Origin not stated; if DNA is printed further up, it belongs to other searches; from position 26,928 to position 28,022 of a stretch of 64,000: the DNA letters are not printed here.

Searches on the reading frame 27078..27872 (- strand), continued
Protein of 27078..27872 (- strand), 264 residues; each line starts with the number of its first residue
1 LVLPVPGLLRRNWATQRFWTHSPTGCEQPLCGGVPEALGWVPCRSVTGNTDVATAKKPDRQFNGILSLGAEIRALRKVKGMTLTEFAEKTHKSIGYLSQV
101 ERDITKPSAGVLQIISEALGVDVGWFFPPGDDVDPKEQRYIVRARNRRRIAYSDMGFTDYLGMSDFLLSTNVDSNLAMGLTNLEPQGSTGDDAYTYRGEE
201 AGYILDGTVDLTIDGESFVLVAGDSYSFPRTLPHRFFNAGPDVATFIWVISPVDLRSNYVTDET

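Call 56: get_annotated_region(hit=H17, flank=5000)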
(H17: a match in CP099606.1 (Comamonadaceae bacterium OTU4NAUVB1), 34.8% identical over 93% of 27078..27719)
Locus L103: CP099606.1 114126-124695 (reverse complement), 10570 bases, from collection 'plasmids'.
description: Comamonadaceae bacterium OTU4NAUVB1 plasmid unnamed4, complete sequence
organism: Comamonadaceae bacterium OTU4NAUVB1 (NCBI taxid 2952996)
taxonomy: Bacteria; Pseudomonadota; Betaproteobacteria; Burkholderiales; Comamonadaceae; ; Comamonadaceae bacterium OTU4NAUVB1
host: -; source: Arabidopsis thaliana,pure culture,leaf; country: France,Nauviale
typing (MOB-suite, as given by PLSDB): non-mobilizable
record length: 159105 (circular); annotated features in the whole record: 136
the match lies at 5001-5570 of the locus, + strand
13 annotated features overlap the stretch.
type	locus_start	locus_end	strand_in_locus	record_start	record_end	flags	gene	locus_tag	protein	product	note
CDS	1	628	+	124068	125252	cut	-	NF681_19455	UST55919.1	hypothetical protein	-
CDS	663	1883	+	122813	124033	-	-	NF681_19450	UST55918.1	HupE/UreJ family protein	-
CDS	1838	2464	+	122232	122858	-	-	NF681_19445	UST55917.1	SMP-30/gluconolactonase/LRE family protein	-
CDS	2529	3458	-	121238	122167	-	-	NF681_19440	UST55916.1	glyoxylate/hydroxypyruvate reductase A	-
CDS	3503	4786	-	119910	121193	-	gabT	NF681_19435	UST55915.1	4-aminobutyrate--2-oxoglutarate transaminase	-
CDS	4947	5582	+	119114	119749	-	-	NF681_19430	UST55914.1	cupin domain-containing protein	-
CDS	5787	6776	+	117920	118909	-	-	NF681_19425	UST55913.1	tripartite tricarboxylate transporter substrate binding protein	-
CDS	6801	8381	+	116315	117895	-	-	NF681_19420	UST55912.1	gamma-glutamyltransferase family protein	-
CDS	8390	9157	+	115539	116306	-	-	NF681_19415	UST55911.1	class II aldolase/adducin family protein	-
CDS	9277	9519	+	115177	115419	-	-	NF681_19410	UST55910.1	hypothetical protein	-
CDS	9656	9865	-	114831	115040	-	-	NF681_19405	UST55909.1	hypothetical protein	-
CDS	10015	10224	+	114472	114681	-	-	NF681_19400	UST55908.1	hypothetical protein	-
CDS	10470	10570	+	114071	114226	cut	-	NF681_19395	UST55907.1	hypothetical protein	-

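Call 59: search_solved_structures(query=window:27081-27719:-, max_evalue=0.001, show_alignments=1)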
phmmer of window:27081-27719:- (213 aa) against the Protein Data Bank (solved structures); distinct sequences matched with E-value up to 0.001: 15.
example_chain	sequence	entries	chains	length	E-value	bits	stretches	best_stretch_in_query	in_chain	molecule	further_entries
9sf2_A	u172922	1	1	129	2e-07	34.2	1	17-83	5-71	Transcriptional regulator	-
8hfb_A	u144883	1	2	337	9.6e-07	31.9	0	149-185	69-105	Quercetin 2,3-dioxygenase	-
3f51_A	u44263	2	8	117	2.2e-06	30.7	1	16-73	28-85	Clp gene regulator (ClgR)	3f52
1y3t_A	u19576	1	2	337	2.5e-06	30.6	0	149-185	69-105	Hypothetical protein yxaG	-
2h0v_A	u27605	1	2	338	2.6e-06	30.5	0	149-185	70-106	Quercetin 2,3-dioxygenase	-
7t5u_A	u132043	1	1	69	4.1e-06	29.9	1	12-76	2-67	Helix-turn-helix domain-containing protein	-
4axo_A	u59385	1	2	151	2.1e-05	27.5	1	126-207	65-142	ETHANOLAMINE UTILIZATION PROTEIN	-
5tn0_A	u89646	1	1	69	2.2e-05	27.5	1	17-73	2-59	HTH-type transcriptional regulator SinR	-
3qq6_A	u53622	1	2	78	2.3e-05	27.4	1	17-73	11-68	HTH-type transcriptional regulator sinR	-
4e2g_A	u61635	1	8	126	3.4e-05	26.9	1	112-185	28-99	Cupin 2 conserved barrel domain protein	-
1b0n_A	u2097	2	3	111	5.7e-05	26.1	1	17-75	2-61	PROTEIN (SINR PROTEIN) | HTH-TYPE TRANSCRIPTIONAL REGULATOR SINR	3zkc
5woq_A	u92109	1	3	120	0.00015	24.8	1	17-108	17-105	Transcriptional regulator ClgR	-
6rnz_A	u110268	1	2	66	0.0002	24.3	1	17-72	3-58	HTH-type transcriptional regulator DdrOC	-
6rmq_A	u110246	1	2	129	0.00097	22.1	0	17-72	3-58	HTH-type transcriptional regulator DdrOC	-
6rnx_A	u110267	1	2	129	0.00097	22.1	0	17-72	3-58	HTH-type transcriptional regulator DdrOC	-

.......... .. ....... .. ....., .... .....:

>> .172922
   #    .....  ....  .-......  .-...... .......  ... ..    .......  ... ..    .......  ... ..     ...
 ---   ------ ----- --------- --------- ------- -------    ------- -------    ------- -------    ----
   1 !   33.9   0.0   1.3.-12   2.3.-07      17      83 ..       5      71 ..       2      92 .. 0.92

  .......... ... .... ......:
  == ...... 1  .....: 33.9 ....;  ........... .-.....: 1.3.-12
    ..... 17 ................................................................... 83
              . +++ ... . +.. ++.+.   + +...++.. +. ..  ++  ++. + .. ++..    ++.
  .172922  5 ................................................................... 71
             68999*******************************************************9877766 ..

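Call 60: search_protein_families(library=ncbifam, proteins=[window:27081-27719:-], max_evalue=0.00001)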
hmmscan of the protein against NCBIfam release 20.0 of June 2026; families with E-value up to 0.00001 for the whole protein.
window:27081-27719:- (213 aa): 5 families
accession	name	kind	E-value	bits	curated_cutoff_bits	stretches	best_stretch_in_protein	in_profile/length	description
NF007408.0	PRK09943.1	equivalog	6e-19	68.3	211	1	15-197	6-178/185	HTH-type transcriptional regulator PuuR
NF041677.1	trans_regClgR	equivalog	9.7e-08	32.1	170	1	17-73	9-65/113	transcriptional regulator ClgR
NF006015.0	PRK08154.1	subfamily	3.8e-07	29.6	204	1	13-80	27-94/314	anaerobic benzoate catabolism transcriptional regulator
NF038139.1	Reg_Aceta_RamB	equivalog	5e-07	28.7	700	1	17-81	3-66/465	acetate metabolism transcriptional regulator RamB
NF046032.1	TransRegSlrRBacil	equivalog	1.5e-06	28.4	250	1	18-74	3-60/149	HTH-type transcriptional regulator SlrR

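Call 70: get_annotated_region(hit=H32, flank=3000)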
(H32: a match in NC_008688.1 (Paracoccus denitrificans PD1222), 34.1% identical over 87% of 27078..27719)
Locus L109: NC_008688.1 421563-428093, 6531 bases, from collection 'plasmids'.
description: Paracoccus denitrificans PD1222 plasmid 1, complete sequence
organism: Paracoccus denitrificans PD1222 (NCBI taxid 318586)
taxonomy: Bacteria; Pseudomonadota; Alphaproteobacteria; Rhodobacterales; Paracoccaceae; Paracoccus; Paracoccus denitrificans; Paracoccus denitrificans PD1222
host: -; source: -; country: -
typing (MOB-suite, as given by PLSDB): non-mobilizable; replicon rep_cluster_560,rep_cluster_969
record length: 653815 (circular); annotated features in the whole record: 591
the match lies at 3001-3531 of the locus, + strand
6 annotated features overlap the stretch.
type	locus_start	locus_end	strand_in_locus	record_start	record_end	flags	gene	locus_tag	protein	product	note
CDS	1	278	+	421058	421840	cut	-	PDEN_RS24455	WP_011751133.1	DeoR/GlpR family DNA-binding transcription regulator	-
CDS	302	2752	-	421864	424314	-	-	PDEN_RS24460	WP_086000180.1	FAD-dependent oxidoreductase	-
CDS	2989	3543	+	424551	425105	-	-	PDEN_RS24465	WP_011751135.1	XRE family transcriptional regulator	GO:0006355 - regulation of DNA-templated transcription [Evidence IEA]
CDS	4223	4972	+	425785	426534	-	map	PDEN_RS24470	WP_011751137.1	type I methionyl aminopeptidase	GO:0036211 - protein modification process [Evidence IEA]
CDS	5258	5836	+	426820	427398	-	-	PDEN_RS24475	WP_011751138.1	VTT domain-containing protein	-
CDS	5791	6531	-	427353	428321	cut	-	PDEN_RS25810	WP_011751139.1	alpha/beta hydrolase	-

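Call 71: get_annotated_region(hit=H30, flank=3000)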
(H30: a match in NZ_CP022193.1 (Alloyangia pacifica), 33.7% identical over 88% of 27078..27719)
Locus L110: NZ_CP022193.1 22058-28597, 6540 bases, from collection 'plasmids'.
description: Alloyangia pacifica strain YSBP01 plasmid unnamed3, complete sequence
organism: Alloyangia pacifica (NCBI taxid 311180)
taxonomy: Bacteria; Pseudomonadota; Alphaproteobacteria; Rhodobacterales; Roseobacteraceae; Alloyangia; Alloyangia pacifica
host: -; source: cell culture,oil-contaminated sediment; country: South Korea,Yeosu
typing (MOB-suite, as given by PLSDB): non-mobilizable
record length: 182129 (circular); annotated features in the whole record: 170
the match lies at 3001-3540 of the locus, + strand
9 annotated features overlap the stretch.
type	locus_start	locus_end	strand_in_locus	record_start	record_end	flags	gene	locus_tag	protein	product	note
CDS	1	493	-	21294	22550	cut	-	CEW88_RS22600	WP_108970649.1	FAD-dependent oxidoreductase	-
CDS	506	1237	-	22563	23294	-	-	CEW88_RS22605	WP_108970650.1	amino acid ABC transporter ATP-binding protein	-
CDS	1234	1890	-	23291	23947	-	-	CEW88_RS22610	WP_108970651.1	amino acid ABC transporter permease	GO:0006865 - amino acid transport [Evidence IEA]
CDS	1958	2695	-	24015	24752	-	-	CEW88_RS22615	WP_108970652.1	ABC transporter substrate-binding protein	-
CDS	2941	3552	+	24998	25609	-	-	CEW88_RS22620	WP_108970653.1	cupin domain-containing protein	-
CDS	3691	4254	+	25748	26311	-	-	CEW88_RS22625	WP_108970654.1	XRE family transcriptional regulator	GO:0006355 - regulation of DNA-templated transcription [Evidence IEA]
CDS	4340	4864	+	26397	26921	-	-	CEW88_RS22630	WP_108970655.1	GNAT family N-acetyltransferase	-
CDS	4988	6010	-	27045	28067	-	-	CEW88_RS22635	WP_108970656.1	IS30 family transposase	-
CDS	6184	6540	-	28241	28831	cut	-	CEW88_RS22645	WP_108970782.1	flavin reductase family protein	-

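Call 72: get_annotated_region(hit=H12, flank=3000)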
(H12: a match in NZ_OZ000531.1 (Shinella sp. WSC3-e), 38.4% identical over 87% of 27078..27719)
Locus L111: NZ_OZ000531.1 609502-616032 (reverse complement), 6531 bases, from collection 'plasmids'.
description: Shinella sp. WSC3-e isolate ena-SAMPLE-TAB-28-07-2022-10:23:51:176-5823 plasmid paSHIWSC3, complete sequence
organism: Shinella sp. WSC3-e (NCBI taxid 3113208)
taxonomy: Bacteria; Pseudomonadota; Alphaproteobacteria; Hyphomicrobiales; Rhizobiaceae; Shinella; Shinella sp. WSC3-e
host: -; source: -; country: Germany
typing (MOB-suite, as given by PLSDB): non-mobilizable
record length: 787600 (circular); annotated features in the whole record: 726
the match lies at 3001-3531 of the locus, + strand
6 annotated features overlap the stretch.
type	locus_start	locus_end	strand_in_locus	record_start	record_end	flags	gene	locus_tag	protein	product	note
CDS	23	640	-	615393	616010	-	-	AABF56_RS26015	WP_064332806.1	cupin domain-containing protein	-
CDS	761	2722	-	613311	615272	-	-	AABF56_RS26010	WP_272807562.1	FAD-dependent oxidoreductase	-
CDS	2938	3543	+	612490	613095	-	-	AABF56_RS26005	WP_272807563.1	cupin domain-containing protein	-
CDS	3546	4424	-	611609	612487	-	-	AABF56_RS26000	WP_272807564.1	LysR family transcriptional regulator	GO:0006355 - regulation of DNA-templated transcription [Evidence IEA]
CDS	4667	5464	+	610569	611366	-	-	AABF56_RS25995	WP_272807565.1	transporter substrate-binding domain-containing protein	-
CDS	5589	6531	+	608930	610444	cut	-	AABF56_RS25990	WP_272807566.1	M81 family metallopeptidase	-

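Call 73: get_annotated_region(hit=H18, flank=3000)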
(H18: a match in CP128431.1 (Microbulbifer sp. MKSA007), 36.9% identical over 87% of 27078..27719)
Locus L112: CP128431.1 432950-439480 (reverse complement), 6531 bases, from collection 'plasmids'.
description: Microbulbifer sp. MKSA007 plasmid p_1, complete sequence
organism: Microbulbifer sp. MKSA007 (NCBI taxid 3054776)
taxonomy: Bacteria; Pseudomonadota; Gammaproteobacteria; Cellvibrionales; Microbulbiferaceae; Microbulbifer; Microbulbifer sp. MKSA007
host: -; source: Smenospongia aurea,bacteria; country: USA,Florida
typing (MOB-suite, as given by PLSDB): non-mobilizable
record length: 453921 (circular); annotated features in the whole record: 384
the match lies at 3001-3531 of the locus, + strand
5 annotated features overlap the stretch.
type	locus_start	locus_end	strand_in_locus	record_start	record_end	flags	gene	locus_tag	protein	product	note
CDS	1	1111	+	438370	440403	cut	-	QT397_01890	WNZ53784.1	hypothetical protein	-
CDS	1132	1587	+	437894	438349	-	-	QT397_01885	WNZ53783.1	CesT family type III secretion system chaperone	-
CDS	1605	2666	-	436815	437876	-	-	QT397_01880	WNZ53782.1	FAD-binding oxidoreductase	-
CDS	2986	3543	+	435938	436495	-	-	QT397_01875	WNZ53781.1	XRE family transcriptional regulator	-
CDS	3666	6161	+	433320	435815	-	-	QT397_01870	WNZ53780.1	FAD-dependent oxidoreductase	-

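Call 74: get_annotated_region(hit=H23, flank=3000)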
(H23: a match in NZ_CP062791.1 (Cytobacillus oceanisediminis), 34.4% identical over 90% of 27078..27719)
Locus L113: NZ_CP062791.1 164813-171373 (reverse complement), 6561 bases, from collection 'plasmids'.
description: Cytobacillus oceanisediminis strain YPW-V2 plasmid unnamed1, complete sequence
organism: Cytobacillus oceanisediminis (NCBI taxid 665099)
taxonomy: Bacteria; Bacillota; Bacilli; Bacillales; Bacillaceae; Cytobacillus; Cytobacillus oceanisediminis
host: -; source: rhizosphere taken during the low tide period; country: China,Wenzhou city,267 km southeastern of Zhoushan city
typing (MOB-suite, as given by PLSDB): non-mobilizable
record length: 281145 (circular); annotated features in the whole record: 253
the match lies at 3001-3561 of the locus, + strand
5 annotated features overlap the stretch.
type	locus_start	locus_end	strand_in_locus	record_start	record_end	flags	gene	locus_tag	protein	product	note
CDS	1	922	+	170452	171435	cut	-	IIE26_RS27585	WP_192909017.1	M14 family metallopeptidase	-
CDS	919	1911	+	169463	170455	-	-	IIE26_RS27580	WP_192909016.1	ABC transporter ATP-binding protein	-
CDS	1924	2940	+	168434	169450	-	-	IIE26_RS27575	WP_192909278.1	dipeptide ABC transporter ATP-binding protein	GO:0015833 - peptide transport [Evidence IEA]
CDS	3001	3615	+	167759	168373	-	-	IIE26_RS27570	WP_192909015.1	cupin domain-containing protein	-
CDS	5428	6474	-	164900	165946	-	-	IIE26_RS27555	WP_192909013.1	LLM class flavin-dependent oxidoreductase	-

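Call 81: find_homologous_proteins(query=window:27081-27719:-, max_evalue=1e-30)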
Query window:27081-27719:- (213 aa): 42 proteins with E <= 1e-30 among 673 candidates.
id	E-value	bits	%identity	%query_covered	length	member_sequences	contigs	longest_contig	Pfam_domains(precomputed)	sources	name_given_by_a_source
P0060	6.9e-138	475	100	100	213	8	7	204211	PF12844.14,PF07883.18,PF01381.29,PF13560.13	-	-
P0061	8.5e-105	367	76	100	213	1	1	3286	PF12844.14,PF07883.18,PF01381.29,PF13560.13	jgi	-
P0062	3.6e-102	358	76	100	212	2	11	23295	PF12844.14,PF07883.18,PF01381.29,PF13560.13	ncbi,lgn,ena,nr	ncbi:MAG: cupin domain-containing protein [Alphaproteobacteria bacterium]|nr:cupin domain-containing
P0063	1.5e-85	304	68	92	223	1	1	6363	PF07883.18,PF01381.29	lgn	-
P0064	1.0e-83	298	69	91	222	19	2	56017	PF12844.14,PF07883.18,PF01381.29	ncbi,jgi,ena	jgi:transcriptional regulator with XRE-family HTH domain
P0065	1.4e-83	298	65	95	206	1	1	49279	PF07883.18,PF05899.19,PF01381.29,PF02311.26,PF13560.13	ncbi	-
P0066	8.1e-82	292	69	89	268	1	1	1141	PF12844.14,PF07883.18,PF01381.29,PF13560.13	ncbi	-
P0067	5.5e-81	289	66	92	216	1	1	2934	PF12844.14,PF07883.18,PF01381.29,PF13560.13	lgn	-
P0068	1.4e-80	288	68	89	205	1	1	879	PF07883.18,PF01381.29,PF13560.13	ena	-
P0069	2.9e-78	280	64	88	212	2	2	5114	PF12844.14,PF07883.18,PF05899.19,PF01381.29,PF02311.26,PF13560.13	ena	-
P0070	1.6e-77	278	67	89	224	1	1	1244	PF07883.18,PF01381.29,PF13560.13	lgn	-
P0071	4.4e-77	276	65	89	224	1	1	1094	PF12844.14,PF07883.18,PF01381.29,PF13560.13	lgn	-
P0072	6.1e-75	269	61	91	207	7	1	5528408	PF12844.14,PF07883.18,PF01381.29,PF02311.26,PF13560.13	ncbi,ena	-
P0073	2.2e-65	238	54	97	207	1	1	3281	PF12844.14,PF07883.18,PF01381.29,PF13560.13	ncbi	-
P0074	2.7e-65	238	55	96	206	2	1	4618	PF12844.14,PF07883.18,PF01381.29,PF13560.13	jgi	jgi:transcriptional regulator with XRE-family HTH domain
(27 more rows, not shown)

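Call 82: find_encoding_contigs(protein=P0062, flank=10000, max_places=3)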
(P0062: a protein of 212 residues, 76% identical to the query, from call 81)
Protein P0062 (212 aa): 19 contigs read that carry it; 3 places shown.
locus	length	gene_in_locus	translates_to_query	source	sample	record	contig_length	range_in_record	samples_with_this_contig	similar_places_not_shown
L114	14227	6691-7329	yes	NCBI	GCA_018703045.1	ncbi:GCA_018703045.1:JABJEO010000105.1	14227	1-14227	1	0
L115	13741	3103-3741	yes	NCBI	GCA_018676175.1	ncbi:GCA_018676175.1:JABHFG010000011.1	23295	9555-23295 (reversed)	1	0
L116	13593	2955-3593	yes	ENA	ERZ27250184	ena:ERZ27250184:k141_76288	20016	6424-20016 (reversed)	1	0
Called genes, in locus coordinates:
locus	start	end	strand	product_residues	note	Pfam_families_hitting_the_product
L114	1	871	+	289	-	PF00070:Pyr_redox (faint), PF00890:FAD_binding_2, PF01266:DAO (faint), PF03486:HI0933_like (weak), PF07992:Pyr_redox_2, PF12831:FAD_oxidored, PF13450:NAD_binding_8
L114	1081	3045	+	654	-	PF00724:Oxidored_FMN, PF03486:HI0933_like (weak), PF07992:Pyr_redox_2, PF00890:FAD_binding_2 (weak), PF12831:FAD_oxidored (weak), PF13450:NAD_binding_8 (weak)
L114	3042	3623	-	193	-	PF02574:S-methyl_trans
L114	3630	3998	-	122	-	PF02574:S-methyl_trans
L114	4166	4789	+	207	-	PF01209:Ubie_methyltran (faint), PF13489:Methyltransf_23, PF13847:Methyltransf_31, PF08241:Methyltransf_11, PF08242:Methyltransf_12, PF13649:Methyltransf_25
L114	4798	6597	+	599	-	PF02771:Acyl-CoA_dh_N, PF02770:Acyl-CoA_dh_M, PF00441:Acyl-CoA_dh_1, PF08028:Acyl-CoA_dh_2 (weak), PF12806:Acyl-CoA_dh_C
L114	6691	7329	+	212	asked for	PF01381:HTH_3, PF12844:HTH_19 (weak), PF13560:HTH_31 (weak), PF07883:Cupin_2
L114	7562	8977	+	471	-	PF13424:TPR_12 (faint), PF13428:TPR_14 (faint), PF23914:TPR_CcmH_CycH (weak), PF12895:ANAPC3, PF12895:ANAPC3 (weak), PF14559:TPR_19, PF07719:TPR_2 (weak), PF13432:TPR_16 (weak), +4 more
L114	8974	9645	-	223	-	PF13759:2OG-FeII_Oxy_5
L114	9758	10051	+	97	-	-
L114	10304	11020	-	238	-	PF00392:GntR, PF07702:UTRA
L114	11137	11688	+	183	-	PF01966:HD (weak)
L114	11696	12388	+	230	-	PF13563:2_5_RNA_ligase2 (weak), PF06299:DUF1045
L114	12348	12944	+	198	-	PF00625:Guanylate_kin (weak)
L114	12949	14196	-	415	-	PF05139:Erythro_esteras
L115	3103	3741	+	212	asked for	PF01381:HTH_3, PF12844:HTH_19 (weak), PF13560:HTH_31 (weak), PF07883:Cupin_2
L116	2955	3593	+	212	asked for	PF01381:HTH_3, PF12844:HTH_19 (weak), PF13560:HTH_31 (weak), PF07883:Cupin_2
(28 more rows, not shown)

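Call 83: find_encoding_contigs(protein=P0064, flank=10000, max_places=2)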
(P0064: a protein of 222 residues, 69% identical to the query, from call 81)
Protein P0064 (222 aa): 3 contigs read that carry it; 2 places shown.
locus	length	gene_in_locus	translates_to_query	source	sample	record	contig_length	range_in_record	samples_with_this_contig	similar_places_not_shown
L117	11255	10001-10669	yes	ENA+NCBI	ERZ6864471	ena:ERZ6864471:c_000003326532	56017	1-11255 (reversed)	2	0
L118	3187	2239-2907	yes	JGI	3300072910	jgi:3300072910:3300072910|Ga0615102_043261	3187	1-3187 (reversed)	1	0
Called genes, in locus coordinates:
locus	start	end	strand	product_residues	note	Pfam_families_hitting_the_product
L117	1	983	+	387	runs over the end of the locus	PF00355:Rieske, PF00848:Ring_hydroxyl_A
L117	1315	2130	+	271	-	PF00848:Ring_hydroxyl_A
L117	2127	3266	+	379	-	PF00355:Rieske, PF00848:Ring_hydroxyl_A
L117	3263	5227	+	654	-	PF00724:Oxidored_FMN, PF00070:Pyr_redox (faint), PF00890:FAD_binding_2 (weak), PF03486:HI0933_like (weak), PF07992:Pyr_redox_2, PF12831:FAD_oxidored, PF13450:NAD_binding_8 (weak)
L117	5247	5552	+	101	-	-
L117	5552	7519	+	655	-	PF00724:Oxidored_FMN, PF03486:HI0933_like (faint), PF07992:Pyr_redox_2, PF00070:Pyr_redox (faint), PF00890:FAD_binding_2 (weak), PF12831:FAD_oxidored, PF13450:NAD_binding_8 (weak)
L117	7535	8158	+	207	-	PF13489:Methyltransf_23, PF13847:Methyltransf_31 (weak), PF08241:Methyltransf_11, PF08242:Methyltransf_12 (weak), PF13649:Methyltransf_25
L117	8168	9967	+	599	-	PF02771:Acyl-CoA_dh_N, PF02770:Acyl-CoA_dh_M, PF00441:Acyl-CoA_dh_1, PF08028:Acyl-CoA_dh_2 (weak), PF12806:Acyl-CoA_dh_C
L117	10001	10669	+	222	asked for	PF01381:HTH_3, PF12844:HTH_19 (weak), PF07883:Cupin_2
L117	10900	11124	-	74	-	PF06186:DUF992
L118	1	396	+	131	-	?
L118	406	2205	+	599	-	PF02771:Acyl-CoA_dh_N, PF02770:Acyl-CoA_dh_M, PF00441:Acyl-CoA_dh_1, PF08028:Acyl-CoA_dh_2 (weak), PF12806:Acyl-CoA_dh_C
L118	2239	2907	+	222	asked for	PF01381:HTH_3, PF12844:HTH_19 (weak), PF07883:Cupin_2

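Call 84: find_encoding_contigs(protein=P0072, flank=10000, max_places=2)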
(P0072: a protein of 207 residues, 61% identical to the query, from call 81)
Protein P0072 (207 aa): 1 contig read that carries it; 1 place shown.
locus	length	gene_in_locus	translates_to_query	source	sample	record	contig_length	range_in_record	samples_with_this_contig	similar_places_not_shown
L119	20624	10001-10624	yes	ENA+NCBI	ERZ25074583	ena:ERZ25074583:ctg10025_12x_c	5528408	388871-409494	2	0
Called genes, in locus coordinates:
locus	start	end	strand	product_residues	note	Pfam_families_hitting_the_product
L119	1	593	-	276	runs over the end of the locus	PF09339:HTH_IclR, PF12802:MarR_2, PF13412:HTH_24 (weak), PF01614:IclR_C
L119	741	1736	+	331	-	PF04069:OpuAC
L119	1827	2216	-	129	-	PF07366:SnoaL, PF14534:DUF4440 (weak), PF12680:SnoaL_2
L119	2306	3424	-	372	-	PF00355:Rieske, PF00848:Ring_hydroxyl_A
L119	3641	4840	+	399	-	PF00355:Rieske, PF00848:Ring_hydroxyl_A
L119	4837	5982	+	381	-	PF00355:Rieske, PF00848:Ring_hydroxyl_A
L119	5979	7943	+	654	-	PF00724:Oxidored_FMN, PF00070:Pyr_redox (faint), PF00890:FAD_binding_2 (weak), PF01266:DAO (faint), PF03486:HI0933_like (weak), PF07992:Pyr_redox_2, PF12831:FAD_oxidored, PF13450:NAD_binding_8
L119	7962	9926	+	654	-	PF00724:Oxidored_FMN, PF03486:HI0933_like (faint), PF07992:Pyr_redox_2, PF00890:FAD_binding_2 (weak), PF12831:FAD_oxidored (weak), PF13450:NAD_binding_8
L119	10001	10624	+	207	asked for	PF12844:HTH_19 (weak), PF13560:HTH_31, PF01381:HTH_3, PF07883:Cupin_2, PF02311:AraC_binding (weak)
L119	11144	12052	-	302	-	PF00126:HTH_1, PF03466:LysR_substrate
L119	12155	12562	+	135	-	PF01042:Ribonuc_L-PSP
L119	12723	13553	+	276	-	PF00561:Abhydrolase_1, PF12146:Hydrolase_4, PF12697:Abhydrolase_6, PF00326:Peptidase_S9 (faint), PF12146:Hydrolase_4 (weak)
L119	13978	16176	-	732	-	PF04879:Molybdop_Fe4S4, PF00384:Molybdopterin, PF01568:Molydop_binding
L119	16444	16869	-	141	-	PF05899:Cupin_3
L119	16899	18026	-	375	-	PF13416:SBP_bac_8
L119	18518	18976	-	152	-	-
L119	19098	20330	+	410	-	PF00355:Rieske, PF00848:Ring_hydroxyl_A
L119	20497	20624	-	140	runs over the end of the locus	PF04828:GFA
